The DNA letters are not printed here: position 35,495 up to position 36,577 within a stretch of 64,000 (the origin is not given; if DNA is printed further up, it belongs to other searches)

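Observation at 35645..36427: Stand-alone RecB/Cas4-like PD-(D/E)XK nuclease with Cys cluster, no helicase or CRISPR partner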

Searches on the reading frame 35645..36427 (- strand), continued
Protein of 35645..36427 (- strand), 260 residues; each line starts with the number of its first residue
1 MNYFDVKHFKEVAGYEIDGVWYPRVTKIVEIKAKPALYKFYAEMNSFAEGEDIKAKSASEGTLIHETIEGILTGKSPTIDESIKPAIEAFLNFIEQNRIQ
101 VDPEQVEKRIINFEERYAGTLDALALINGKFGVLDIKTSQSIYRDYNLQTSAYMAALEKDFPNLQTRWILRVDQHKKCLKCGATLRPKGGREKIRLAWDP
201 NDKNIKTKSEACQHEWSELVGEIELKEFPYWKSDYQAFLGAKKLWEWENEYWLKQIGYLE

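Call 23: predict_structure(alignment_id=A1)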
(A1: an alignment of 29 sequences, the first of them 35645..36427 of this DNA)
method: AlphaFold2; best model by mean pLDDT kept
length: 260 residues; sequences in the alignment: 29
mean_pLDDT: 79.6   pTM: 0.75
mean pLDDT of the five models: 79.6, 69.8, 68.8, 64.2, 62.3
residues with pLDDT >= 90: 112; 70-90: 63; 50-70: 75; < 50: 10
segments of 3 or more residues with pLDDT < 50: 1-3, 30-35
pLDDT, mean of each block of 10 residues (from residue 1): 58 58 58 50 64 71 92 93 95 95 89 77 93 87 68 89 93 93 80 83 90 93 92 83 66 60
secondary structure, 60 per line:
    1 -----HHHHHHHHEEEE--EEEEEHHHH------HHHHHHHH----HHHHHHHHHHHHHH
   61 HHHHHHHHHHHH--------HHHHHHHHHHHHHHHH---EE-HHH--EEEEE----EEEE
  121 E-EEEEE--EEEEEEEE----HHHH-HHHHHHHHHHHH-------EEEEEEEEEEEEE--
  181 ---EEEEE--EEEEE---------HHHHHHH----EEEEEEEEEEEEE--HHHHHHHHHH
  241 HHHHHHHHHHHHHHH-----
elements in order: H6-13 E14-17 E20-24 H25-28 H35-42 H47-72 H81-96 E108-112 E117-121 E123-127 E130-137 H142-145 H147-158 E166-178 E184-188 E191-195 H205-211 E216-228 H231-255

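Call 26: fold_search(model_id=the predicted structure, library=pdb)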
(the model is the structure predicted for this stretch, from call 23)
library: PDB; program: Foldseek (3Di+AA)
matches with E <= 10: 403; with E <= 0.001: 9
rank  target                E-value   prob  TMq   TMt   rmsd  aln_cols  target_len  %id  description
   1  5zyu_A                2.3e-07  1.00  0.56  0.64   4.0       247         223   16  The crystal structure of humanMGME1 with single strand DNA2 (released 2018-09-19)
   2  8xa9_B                3.4e-07  1.00  0.56  0.66   8.7       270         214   17  Human MGME1 in complex with 5'-overhang DNA (released 2024-03-20)
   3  5zyt_D                4.5e-07  1.00  0.54  0.63   4.4       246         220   17  Crystal structure of human MGME1 with 3' overhang double strand DNA3 (released 2018-09-19)
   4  5zyv_A                5.4e-07  1.00  0.55  0.71   4.7       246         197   15  Crystal structure of human MGME1 with single strand DNA2 and Ca2+ (released 2018-09-19)
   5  5zyw                  5.4e-07  1.00  0.51  0.56   4.4       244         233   17  The crystal structure of apo-HsMGME1 with Mn2+ (released 2018-09-19)
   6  5zyt_A                6.4e-07  1.00  0.55  0.64   4.2       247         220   17  Crystal structure of human MGME1 with 3' overhang double strand DNA3 (released 2018-09-19)
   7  5zyt_C                9.2e-07  1.00  0.55  0.64   4.5       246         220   17  Crystal structure of human MGME1 with 3' overhang double strand DNA3 (released 2018-09-19)
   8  5zyt_B                1.2e-06  1.00  0.55  0.64   8.8       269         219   17  Crystal structure of human MGME1 with 3' overhang double strand DNA3 (released 2018-09-19)
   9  8xa9_A                1.4e-06  1.00  0.54  0.64   4.2       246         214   15  Human MGME1 in complex with 5'-overhang DNA (released 2024-03-20)
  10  1avq_C                1.1e-03  0.92  0.27  0.30  16.2       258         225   16  TOROIDAL STRUCTURE OF LAMBDA EXONUCLEASE DETERMINED AT 2.4 ANGSTROMS (released 1998-03-18)
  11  3h4r                  1.6e-03  0.99  0.35  0.41  10.1       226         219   16  Crystal structure of E. coli RecE exonuclease (released 2009-05-26)
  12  5yet_A                4.2e-03  0.66  0.26  0.19  20.4       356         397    8  Structure of R354_WT (released 2018-06-20)
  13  8d3l_J                4.5e-03  0.99  0.32  0.37  12.8       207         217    9  Type I-C Cas4-Cas1-Cas2 complex bound to a PAM/PAM prespacer (released 2022-11-02)
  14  5yet_B                5.7e-03  0.60  0.28  0.20  20.7       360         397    8  Structure of R354_WT (released 2018-06-20)
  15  4ceh_A                6.4e-03  0.97  0.32  0.08  15.5       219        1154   16  Crystal structure of AddAB with a forked DNA substrate (released 2014-03-12)
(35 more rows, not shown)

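Call 27: search_solved_structures(query=A2, max_evalue=1, show_alignments=2)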
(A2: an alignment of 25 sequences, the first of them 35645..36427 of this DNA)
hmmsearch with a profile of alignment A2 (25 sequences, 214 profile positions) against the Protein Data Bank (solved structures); distinct sequences matched with E-value up to 1: 6.
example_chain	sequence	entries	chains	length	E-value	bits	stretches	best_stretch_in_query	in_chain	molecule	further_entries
8xa9_A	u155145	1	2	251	1.4e-14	57.6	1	19-171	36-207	Mitochondrial genome maintenance exonuclease 1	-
5zyu_A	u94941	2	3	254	1.4e-14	57.6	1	19-171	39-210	Mitochondrial genome maintenance exonuclease 1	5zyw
5zyt_A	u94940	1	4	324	2.9e-14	56.5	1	19-171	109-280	Mitochondrial genome maintenance exonuclease 1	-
5zyv_A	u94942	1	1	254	5.3e-13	52.4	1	19-171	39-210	Mitochondrial genome maintenance exonuclease 1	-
4yxx_A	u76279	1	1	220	2.2e-05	27.5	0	43-72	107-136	dTor_6x35L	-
8c3w_A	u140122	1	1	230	0.026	17.5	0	43-72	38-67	dnHEM1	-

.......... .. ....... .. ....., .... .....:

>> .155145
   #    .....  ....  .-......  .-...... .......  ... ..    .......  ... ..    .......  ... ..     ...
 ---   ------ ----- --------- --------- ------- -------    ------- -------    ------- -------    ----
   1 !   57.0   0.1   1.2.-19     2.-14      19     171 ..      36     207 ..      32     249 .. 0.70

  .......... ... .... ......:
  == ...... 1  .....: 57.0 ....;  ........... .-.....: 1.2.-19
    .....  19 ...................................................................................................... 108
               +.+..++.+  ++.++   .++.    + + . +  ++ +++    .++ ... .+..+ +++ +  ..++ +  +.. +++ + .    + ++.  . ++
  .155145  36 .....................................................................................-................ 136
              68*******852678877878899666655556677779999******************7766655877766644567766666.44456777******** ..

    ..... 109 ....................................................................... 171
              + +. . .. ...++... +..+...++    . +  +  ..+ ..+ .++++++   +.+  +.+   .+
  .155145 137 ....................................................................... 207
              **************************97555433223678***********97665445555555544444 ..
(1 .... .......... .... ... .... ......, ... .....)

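Call 31: find_related_loci(query=A1, collection=genome_contigs, flank=8000)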
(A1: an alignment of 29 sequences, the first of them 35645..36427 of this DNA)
Query A1 (260 aa) in genome_contigs; peptide patterns used: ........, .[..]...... (x = any residue, [..] = any of these).
505 stretches matched a pattern; 466 encode a relative of the query (tblastn E <= 1e-3); the best 80 are kept; 80 distinct loci.
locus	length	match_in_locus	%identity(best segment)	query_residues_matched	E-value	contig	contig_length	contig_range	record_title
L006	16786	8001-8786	77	1-259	3e-145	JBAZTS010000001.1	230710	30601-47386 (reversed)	MAG: Candidatus Paceibacterota bacterium isolate SO_2017_GW1_209 NODE_420_length_230710_cov_6.382726_OW334_2017, whole g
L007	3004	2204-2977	76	2-259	2e-143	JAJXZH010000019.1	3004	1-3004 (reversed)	MAG: bacterium isolate BP7.bin44 NODE_91652_length_3004_cov_1.380257, whole genome shotgun sequence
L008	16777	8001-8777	76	2-260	5e-137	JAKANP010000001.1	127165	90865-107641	MAG: bacterium isolate WY5.bin78 NODE_202_length_127165_cov_1.973260, whole genome shotgun sequence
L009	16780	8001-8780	75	1-259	7e-136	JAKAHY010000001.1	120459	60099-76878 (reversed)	MAG: bacterium isolate WY3.bin152 NODE_209_length_120459_cov_2.175057, whole genome shotgun sequence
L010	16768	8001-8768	76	2-259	2e-133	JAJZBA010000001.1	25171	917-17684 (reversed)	MAG: bacterium isolate HSP1.bin6 NODE_1162_length_25171_cov_2.624142, whole genome shotgun sequence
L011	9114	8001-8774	75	1-259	3e-132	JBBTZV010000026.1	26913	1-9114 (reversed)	MAG: Patescibacteria group bacterium isolate H41-bin027_1 H41_bin027_1_000000000026, whole genome shotgun sequence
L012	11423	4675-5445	73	1-259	1e-130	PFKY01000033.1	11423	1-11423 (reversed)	MAG: Candidatus Wolfebacteria bacterium CG_4_10_14_0_8_um_filter_39_64 CG_4_10_14_0.8_um_filter_scaffold_16305_c, whole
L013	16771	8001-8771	73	1-259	7e-130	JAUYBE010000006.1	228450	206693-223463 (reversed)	MAG: bacterium isolate C19_maxbin.019_sub C19_k141_78299, whole genome shotgun sequence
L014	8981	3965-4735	73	1-259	5e-130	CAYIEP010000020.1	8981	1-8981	MAG TPA_asm: uncultured Candidatus Saccharibacteria bacterium isolate ERP119705_co1_1092 genome assembly, contig: NODE_1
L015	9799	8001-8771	73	1-259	6e-130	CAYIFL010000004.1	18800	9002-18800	MAG TPA_asm: uncultured Candidatus Saccharibacteria bacterium isolate ERP119705_co18_686 genome assembly, contig: NODE_3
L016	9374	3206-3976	73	1-259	1e-129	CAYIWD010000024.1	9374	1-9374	MAG TPA_asm: uncultured Candidatus Saccharibacteria bacterium isolate ERP119705_co3_600 genome assembly, contig: NODE_90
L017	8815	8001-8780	69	1-259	2e-129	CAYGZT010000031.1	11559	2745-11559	MAG TPA_asm: uncultured Candidatus Saccharibacteria bacterium isolate ERP119294_co2_503 genome assembly, contig: k141_44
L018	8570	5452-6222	73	1-259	1e-128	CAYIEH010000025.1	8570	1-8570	MAG TPA_asm: uncultured Candidatus Saccharibacteria bacterium isolate ERP119705_co18_240 genome assembly, contig: NODE_1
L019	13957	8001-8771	73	1-259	1e-128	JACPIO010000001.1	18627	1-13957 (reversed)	MAG: Candidatus Wolfebacteria bacterium isolate NC_groundwater_443_Ag_B-0.1um_44_15 GD18-4_B1_scaffold_47340, whole geno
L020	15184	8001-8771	73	1-259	3e-128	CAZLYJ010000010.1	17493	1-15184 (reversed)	MAG TPA_asm: uncultured Candidatus Saccharibacteria bacterium isolate SRP050083_co3_77 genome assembly, contig: NODE_245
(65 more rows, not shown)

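Call 34: list_cluster_members(proteins=[P0121, P0122, P0129, P0131, P0137, P0141, P0159, P0164, P0174, P0178])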
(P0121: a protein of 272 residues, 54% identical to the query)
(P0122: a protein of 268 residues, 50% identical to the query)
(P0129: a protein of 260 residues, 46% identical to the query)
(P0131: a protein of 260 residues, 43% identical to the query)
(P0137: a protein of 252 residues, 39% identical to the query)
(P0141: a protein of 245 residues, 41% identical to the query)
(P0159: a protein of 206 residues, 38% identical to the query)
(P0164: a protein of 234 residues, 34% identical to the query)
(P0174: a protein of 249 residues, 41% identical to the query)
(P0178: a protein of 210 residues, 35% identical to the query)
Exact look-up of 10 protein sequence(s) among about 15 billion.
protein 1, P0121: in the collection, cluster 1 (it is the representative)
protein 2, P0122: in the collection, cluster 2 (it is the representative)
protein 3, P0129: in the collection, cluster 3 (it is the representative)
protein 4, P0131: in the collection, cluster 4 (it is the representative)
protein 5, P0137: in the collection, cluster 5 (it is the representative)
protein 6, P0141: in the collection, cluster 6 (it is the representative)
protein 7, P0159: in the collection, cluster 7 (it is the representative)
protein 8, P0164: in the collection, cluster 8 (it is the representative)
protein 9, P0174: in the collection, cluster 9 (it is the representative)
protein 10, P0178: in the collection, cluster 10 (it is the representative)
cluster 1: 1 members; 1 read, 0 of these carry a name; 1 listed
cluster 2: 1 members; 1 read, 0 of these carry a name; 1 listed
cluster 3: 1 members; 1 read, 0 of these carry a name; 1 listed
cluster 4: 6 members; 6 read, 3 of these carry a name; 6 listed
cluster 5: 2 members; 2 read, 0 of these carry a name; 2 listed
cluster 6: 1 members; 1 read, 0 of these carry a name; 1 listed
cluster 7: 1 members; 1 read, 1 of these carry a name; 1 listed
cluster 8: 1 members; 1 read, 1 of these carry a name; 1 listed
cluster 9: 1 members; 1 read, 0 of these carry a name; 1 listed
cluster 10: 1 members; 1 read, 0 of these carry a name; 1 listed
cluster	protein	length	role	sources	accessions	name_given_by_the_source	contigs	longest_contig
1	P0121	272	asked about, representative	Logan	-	-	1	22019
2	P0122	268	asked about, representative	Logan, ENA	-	-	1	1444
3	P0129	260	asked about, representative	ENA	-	-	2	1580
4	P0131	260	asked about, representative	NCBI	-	-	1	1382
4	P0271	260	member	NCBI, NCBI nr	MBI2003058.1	MAG: hypothetical protein HYS76_00540 [Candidatus Wildermuthbacteria bacterium] | hypothetical protein [Candidatus Wildermuthbacteria bacterium]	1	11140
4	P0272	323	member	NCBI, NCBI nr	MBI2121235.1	MAG: hypothetical protein HYU05_00880 [Candidatus Wildermuthbacteria bacterium] | hypothetical protein [Candidatus Wildermuthbacteria bacterium]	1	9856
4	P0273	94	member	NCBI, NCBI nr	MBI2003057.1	MAG: hypothetical protein HYS76_00535 [Candidatus Wildermuthbacteria bacterium] | hypothetical protein [Candidatus Wildermuthbacteria bacterium]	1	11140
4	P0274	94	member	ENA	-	-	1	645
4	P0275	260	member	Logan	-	-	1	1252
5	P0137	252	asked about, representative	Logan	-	-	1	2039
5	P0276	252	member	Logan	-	-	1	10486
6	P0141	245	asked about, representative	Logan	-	-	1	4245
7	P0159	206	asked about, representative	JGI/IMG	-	hypothetical protein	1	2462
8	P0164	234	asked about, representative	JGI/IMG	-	hypothetical protein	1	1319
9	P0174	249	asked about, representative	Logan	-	-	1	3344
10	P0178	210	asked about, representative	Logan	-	-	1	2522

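Call 39: search_dna_similar(query=window:35645-36427:-, collection=phages, mode=protein, max_evalue=0.001, max_rows=30)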
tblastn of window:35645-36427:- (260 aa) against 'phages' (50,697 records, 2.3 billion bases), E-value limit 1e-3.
Records with a match: 23; places in all: 23; records where one place covers at least 80% of the query: 0.
Best place of each record, by identity: <60% 23.
By first word of the organism name: Flavobacterium 4; Arthrobacter 3; Pelagibacter 2; Pseudomonas 2; Stenotrophomonas 2; Gordonia 2; Clavibacter 2; Xanthomonas 1; Leptolyngbya 1; Streptomyces 1; and 3 more.
By host as written in the record: Flavobacterium sp. LMO8 4; Pseudomonas aeruginosa 2; Gordonia terrae CAG3 2; Clavibacter michiganensis CN18-4 2; Arthrobacter globiformis NRRL B-2979 2; Candidatus Pelagibacter sp. HTCC7211 1; Stenotrophomonas maltophilia 2355 1; Xanthomonas campestris XC114 1; and 8 more.
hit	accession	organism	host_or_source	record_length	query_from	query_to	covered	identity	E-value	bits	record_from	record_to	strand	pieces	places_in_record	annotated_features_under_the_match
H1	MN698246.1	Pelagibacter phage HTVC112P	Candidatus Pelagibacter sp. HTCC7211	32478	53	244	74%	29.4%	3e-5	51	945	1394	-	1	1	putative nuclease/exonuclease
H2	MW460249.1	Pseudomonas phage Itty13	Pseudomonas aeruginosa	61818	15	176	62%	32.1%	2e-12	72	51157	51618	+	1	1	hypothetical protein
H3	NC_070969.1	Pseudomonas phage Itty13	Pseudomonas aeruginosa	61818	15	176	62%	32.1%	2e-12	72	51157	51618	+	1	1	exonuclease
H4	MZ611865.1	Stenotrophomonas phage StM171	Stenotrophomonas maltophilia 2355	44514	15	164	58%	28.3%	3e-8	60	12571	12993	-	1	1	exonuclease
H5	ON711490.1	Xanthomonas phage HXX_Dennis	Xanthomonas campestris XC114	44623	15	164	58%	28.3%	3e-8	60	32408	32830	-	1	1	exonuclease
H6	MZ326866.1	Stenotrophomonas phage Suso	Stenotrophomonas maltophilia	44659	15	164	58%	28.3%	3e-8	60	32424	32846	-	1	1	hypothetical protein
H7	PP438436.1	Leptolyngbya phage Lbo-JY46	Leptolyngbya boryana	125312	15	163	57%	28.3%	4e-4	47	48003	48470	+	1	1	PD-(D/E)XK nuclease superfamily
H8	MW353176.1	Flavobacterium phage vB_FspM_immuto_3-5A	Flavobacterium sp. LMO8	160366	18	158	54%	29.4%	5e-8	59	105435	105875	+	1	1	exonuclease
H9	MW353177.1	Flavobacterium phage vB_FspM_immuto_13-6C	Flavobacterium sp. LMO8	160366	18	158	54%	29.4%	5e-8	59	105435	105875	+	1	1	exonuclease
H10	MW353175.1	Flavobacterium phage vB_FspM_immuto_2-6A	Flavobacterium sp. LMO8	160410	18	158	54%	29.4%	5e-8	59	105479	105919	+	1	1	exonuclease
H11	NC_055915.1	Flavobacterium phage vB_FspM_immuto_2-6A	Flavobacterium sp. LMO8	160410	18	158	54%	29.4%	5e-8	59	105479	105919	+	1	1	exonuclease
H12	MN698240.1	Pelagibacter phage HTVC026P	Candidatus Pelagibacter sp. HTCC1062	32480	51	180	50%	31.6%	3e-6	54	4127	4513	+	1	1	hypothetical protein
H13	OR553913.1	Arthrobacter phage Hirko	Arthrobacter globiformis NRRL B-2779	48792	25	178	59%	25.5%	4e-7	56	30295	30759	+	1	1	34: RecE-like exonuclease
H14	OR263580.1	Streptomyces phage Samy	Streptomyces ambofaciens ATCC 23877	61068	54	156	40%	35.8%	6e-8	59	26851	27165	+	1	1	exonuclease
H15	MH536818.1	Gordonia phage Frokostdame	Gordonia terrae CAG3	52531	53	153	39%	34.3%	7e-4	47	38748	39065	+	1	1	57: exonuclease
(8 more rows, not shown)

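Call 40: get_annotated_region(hit=H3, flank=4000)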
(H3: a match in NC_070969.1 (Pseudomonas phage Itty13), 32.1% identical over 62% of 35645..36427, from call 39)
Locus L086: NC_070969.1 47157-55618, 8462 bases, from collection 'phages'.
description: Pseudomonas phage Itty13, complete genome.
organism: Pseudomonas phage Itty13 (NCBI taxid 2805750)
taxonomy: Viruses; Duplodnaviria; Heunggongvirae; Uroviricota; Caudoviricetes; Ittyvirus; Ittyvirus itty13
host: Pseudomonas aeruginosa; source: sewage sample; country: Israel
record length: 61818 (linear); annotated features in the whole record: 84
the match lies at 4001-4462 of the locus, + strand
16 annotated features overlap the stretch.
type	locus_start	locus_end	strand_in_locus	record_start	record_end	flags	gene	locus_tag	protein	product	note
CDS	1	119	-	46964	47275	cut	-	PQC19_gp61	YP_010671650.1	HNH endonuclease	-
CDS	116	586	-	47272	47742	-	-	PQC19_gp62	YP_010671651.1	NinB/ Orf homologous recombination mediator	-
CDS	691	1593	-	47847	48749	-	-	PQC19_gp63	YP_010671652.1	DNA recombination-dependent growth factor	DNA recombination-dependent growth factor RdgC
CDS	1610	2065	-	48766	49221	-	-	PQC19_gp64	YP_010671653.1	hypothetical protein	-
CDS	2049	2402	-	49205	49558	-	-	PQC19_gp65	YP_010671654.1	transcriptional regulator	-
CDS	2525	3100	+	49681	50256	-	-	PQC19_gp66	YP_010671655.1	hypothetical protein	-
CDS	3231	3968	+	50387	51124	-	-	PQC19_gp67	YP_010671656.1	hypothetical protein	-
CDS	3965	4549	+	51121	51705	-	-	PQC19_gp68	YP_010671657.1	exonuclease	-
CDS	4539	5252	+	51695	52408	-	-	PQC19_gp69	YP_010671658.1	hypothetical protein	-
CDS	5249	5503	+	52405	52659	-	-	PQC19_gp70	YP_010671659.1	terminase small subunit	-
CDS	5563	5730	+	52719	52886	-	-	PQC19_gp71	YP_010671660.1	hypothetical protein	-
CDS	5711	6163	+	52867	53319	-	-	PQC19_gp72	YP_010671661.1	hypothetical protein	-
CDS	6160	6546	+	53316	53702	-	-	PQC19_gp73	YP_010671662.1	hypothetical protein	-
CDS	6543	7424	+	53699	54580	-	-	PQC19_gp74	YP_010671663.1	hypothetical protein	-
CDS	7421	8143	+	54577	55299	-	-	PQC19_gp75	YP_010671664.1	hypothetical protein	-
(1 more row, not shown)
